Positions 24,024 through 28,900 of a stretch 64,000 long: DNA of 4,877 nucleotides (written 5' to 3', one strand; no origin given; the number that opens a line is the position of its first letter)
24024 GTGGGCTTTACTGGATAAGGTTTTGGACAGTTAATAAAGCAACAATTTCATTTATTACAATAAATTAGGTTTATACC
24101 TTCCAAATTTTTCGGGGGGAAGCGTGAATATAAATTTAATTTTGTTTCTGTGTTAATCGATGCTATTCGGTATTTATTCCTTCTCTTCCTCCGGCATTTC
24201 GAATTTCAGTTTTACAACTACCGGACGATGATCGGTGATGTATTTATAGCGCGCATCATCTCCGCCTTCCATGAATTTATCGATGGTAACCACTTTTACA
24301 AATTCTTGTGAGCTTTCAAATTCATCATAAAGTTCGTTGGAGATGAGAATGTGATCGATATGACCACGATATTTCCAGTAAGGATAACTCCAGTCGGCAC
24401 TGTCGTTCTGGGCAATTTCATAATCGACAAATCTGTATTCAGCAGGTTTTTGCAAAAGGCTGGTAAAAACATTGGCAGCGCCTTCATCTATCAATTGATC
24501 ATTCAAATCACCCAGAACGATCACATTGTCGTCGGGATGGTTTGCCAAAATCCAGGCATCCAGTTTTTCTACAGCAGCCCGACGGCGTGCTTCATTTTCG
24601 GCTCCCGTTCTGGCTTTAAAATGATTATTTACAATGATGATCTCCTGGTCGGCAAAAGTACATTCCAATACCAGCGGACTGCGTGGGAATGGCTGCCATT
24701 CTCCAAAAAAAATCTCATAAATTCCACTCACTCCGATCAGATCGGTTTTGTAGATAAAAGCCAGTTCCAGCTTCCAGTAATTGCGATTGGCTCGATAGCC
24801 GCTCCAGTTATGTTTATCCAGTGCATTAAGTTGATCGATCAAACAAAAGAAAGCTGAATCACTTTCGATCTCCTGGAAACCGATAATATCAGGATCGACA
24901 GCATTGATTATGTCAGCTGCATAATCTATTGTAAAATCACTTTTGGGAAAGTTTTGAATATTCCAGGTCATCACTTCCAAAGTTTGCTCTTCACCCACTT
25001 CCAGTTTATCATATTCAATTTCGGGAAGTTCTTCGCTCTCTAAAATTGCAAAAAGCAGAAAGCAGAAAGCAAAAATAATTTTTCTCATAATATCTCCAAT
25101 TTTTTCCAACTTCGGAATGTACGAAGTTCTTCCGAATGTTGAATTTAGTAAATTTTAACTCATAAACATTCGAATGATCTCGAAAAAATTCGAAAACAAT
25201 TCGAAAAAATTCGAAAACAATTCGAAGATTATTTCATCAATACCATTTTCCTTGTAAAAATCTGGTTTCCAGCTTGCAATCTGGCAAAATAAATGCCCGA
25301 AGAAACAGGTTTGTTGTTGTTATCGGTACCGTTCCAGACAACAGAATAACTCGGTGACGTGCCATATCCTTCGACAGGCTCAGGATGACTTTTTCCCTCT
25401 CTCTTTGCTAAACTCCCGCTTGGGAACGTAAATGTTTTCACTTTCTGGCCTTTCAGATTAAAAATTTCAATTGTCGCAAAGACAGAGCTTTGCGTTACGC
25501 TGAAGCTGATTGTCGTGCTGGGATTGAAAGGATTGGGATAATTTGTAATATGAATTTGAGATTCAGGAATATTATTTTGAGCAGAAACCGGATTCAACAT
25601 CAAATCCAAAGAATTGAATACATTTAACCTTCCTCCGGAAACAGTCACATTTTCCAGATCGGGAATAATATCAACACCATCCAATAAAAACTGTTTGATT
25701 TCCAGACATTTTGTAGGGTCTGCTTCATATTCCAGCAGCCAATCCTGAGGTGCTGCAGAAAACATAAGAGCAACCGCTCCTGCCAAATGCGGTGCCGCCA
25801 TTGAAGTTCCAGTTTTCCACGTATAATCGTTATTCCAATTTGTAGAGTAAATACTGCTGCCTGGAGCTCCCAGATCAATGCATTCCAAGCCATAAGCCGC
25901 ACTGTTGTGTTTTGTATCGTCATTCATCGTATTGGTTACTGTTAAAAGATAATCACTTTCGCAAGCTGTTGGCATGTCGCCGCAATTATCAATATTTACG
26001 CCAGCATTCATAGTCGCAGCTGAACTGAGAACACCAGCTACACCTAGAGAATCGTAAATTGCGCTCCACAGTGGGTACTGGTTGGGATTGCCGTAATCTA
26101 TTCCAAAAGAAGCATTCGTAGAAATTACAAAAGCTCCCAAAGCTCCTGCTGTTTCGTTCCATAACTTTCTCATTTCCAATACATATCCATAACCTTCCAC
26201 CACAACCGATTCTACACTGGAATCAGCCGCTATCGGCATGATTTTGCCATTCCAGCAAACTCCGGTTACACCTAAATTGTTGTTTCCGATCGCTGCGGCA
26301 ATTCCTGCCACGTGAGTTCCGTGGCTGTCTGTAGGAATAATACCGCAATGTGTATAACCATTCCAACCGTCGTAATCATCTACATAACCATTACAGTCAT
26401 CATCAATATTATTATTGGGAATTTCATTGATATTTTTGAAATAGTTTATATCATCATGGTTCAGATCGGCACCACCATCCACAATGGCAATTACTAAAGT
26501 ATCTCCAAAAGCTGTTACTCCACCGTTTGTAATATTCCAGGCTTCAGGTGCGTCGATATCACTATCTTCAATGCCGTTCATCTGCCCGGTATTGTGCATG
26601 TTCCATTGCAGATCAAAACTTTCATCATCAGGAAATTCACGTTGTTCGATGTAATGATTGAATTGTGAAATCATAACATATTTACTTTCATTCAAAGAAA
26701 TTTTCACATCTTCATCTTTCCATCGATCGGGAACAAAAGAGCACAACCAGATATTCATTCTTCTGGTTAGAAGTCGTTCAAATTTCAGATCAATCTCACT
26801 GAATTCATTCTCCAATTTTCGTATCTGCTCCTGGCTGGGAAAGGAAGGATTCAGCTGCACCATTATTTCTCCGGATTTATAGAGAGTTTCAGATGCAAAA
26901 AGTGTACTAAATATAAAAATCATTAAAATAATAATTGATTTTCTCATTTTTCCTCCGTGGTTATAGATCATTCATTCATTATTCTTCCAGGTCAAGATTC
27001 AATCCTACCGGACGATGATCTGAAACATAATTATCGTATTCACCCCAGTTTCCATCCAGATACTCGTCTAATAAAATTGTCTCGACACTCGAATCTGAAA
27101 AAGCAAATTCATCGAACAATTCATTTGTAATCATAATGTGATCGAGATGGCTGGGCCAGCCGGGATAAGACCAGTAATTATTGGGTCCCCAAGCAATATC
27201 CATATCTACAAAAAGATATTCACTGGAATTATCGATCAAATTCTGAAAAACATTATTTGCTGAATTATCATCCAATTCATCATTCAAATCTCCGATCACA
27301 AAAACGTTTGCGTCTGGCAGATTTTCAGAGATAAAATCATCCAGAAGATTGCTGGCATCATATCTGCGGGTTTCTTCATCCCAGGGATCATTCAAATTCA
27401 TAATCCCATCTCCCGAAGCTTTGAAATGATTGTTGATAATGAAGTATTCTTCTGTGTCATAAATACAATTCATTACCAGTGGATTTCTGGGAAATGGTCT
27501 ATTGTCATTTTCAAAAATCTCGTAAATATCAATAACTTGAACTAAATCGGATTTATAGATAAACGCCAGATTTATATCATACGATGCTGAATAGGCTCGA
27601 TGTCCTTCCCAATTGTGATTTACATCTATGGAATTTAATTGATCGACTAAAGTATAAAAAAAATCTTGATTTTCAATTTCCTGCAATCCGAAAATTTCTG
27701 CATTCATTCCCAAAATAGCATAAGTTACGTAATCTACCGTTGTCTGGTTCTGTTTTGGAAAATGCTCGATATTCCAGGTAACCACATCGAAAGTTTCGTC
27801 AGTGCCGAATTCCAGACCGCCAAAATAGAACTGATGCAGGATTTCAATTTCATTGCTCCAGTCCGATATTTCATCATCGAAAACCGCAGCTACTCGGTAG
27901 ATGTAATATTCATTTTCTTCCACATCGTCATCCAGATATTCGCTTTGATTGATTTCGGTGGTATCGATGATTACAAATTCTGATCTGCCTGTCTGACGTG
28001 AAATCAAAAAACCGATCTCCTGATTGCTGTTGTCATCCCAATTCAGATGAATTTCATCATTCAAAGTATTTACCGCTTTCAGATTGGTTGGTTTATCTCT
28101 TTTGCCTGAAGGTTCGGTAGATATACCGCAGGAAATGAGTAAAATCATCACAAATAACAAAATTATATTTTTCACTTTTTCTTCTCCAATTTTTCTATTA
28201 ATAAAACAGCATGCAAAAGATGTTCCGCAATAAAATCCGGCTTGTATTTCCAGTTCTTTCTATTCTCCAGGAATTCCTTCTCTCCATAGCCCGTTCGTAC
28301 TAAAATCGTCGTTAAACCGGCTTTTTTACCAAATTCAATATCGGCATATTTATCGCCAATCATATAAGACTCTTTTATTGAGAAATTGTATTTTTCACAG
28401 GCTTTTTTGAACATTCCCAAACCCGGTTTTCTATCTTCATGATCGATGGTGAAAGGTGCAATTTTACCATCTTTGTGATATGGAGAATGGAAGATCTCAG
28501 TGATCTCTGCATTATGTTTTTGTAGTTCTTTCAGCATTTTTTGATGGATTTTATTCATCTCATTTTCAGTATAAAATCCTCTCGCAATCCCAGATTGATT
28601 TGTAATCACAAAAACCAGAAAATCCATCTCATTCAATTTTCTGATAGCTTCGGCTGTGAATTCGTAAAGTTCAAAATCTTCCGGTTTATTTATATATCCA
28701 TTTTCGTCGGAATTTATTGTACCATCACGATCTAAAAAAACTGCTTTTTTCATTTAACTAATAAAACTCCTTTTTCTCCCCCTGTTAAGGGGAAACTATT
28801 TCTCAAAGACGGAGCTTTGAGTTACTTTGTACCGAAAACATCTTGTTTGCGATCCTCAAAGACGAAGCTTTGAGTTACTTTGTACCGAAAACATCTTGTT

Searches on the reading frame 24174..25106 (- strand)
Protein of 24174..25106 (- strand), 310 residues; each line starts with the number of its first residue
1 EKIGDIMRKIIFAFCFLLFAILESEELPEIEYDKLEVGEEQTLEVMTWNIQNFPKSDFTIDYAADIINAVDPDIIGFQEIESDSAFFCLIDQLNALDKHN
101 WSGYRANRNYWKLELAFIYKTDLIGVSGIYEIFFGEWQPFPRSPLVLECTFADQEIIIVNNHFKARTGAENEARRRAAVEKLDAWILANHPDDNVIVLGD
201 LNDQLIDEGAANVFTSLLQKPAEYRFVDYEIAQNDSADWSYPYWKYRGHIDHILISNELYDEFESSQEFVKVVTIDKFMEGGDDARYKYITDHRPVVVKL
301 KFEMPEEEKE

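Call 83: search_protein_families(library=pfam, proteins=[window:24174-25106:-], max_evalue=0.00001)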
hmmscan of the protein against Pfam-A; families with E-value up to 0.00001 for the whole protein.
window:24174-25106:- (310 aa): 2 families
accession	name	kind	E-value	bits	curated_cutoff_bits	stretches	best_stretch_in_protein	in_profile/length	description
PF03372.29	Exo_endo_phos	-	2.4e-15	57.3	24.5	1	46-262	1-209/225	Endonuclease/Exonuclease/phosphatase family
PF19580.5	Exo_endo_phos_3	-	7.9e-13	48.5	27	1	68-280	53-276/311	Endonuclease/Exonuclease/phosphatase family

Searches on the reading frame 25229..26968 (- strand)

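Call 83: search_protein_families(library=pfam, proteins=[window:25229-26968:-], max_evalue=0.00001)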
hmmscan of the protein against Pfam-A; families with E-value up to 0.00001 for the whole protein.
window:25229-26968:- (579 aa): 2 families
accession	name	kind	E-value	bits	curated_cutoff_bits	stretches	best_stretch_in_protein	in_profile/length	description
PF00082.27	Peptidase_S8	-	1.5e-23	84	21.8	1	155-410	1-261/288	Subtilase family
PF18962.6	Por_Secre_tail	-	1.2e-07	32.3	27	0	477-513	2-37/75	Secretion system C-terminal sorting domain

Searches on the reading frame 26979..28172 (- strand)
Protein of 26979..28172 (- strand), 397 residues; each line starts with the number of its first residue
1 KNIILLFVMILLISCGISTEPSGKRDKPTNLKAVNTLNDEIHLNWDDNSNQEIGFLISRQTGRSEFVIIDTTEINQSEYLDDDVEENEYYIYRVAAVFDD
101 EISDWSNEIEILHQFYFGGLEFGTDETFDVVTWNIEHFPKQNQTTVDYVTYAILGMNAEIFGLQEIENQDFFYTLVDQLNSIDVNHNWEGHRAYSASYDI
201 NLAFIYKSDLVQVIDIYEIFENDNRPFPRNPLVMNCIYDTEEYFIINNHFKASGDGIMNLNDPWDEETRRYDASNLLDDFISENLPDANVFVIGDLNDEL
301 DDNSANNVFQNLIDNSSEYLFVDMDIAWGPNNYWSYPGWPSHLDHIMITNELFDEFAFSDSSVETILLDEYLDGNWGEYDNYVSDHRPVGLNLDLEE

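Call 83: search_protein_families(library=pfam, proteins=[window:26979-28172:-], max_evalue=0.00001)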
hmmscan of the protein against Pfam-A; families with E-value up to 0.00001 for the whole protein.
window:26979-28172:- (397 aa): 2 families
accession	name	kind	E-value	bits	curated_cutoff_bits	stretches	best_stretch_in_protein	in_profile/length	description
PF19580.5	Exo_endo_phos_3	-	1.6e-14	54.1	27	1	149-382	47-285/311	Endonuclease/Exonuclease/phosphatase family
PF03372.29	Exo_endo_phos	-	4e-12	46.8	24.5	1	131-386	1-225/225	Endonuclease/Exonuclease/phosphatase family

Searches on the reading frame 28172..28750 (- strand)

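Call 83: search_protein_families(library=pfam, proteins=[window:28172-28750:-], max_evalue=0.00001)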
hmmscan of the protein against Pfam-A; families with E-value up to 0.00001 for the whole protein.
window:28172-28750:- (192 aa): 4 families
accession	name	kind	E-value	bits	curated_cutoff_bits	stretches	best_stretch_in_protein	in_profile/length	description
PF13242.12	Hydrolase_like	-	8.7e-18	64.5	22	1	107-180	3-74/75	HAD-hyrolase-like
PF08645.17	PNK3P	-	2.2e-11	44.2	22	1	5-133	4-125/161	Polynucleotide kinase 3 phosphatase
PF13419.12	HAD_2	-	4.5e-10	40.4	23.8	1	103-151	130-178/178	Haloacid dehalogenase-like hydrolase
PF00702.32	Hydrolase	-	1.3e-08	35.9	26.4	1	23-145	94-191/191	haloacid dehalogenase-like hydrolase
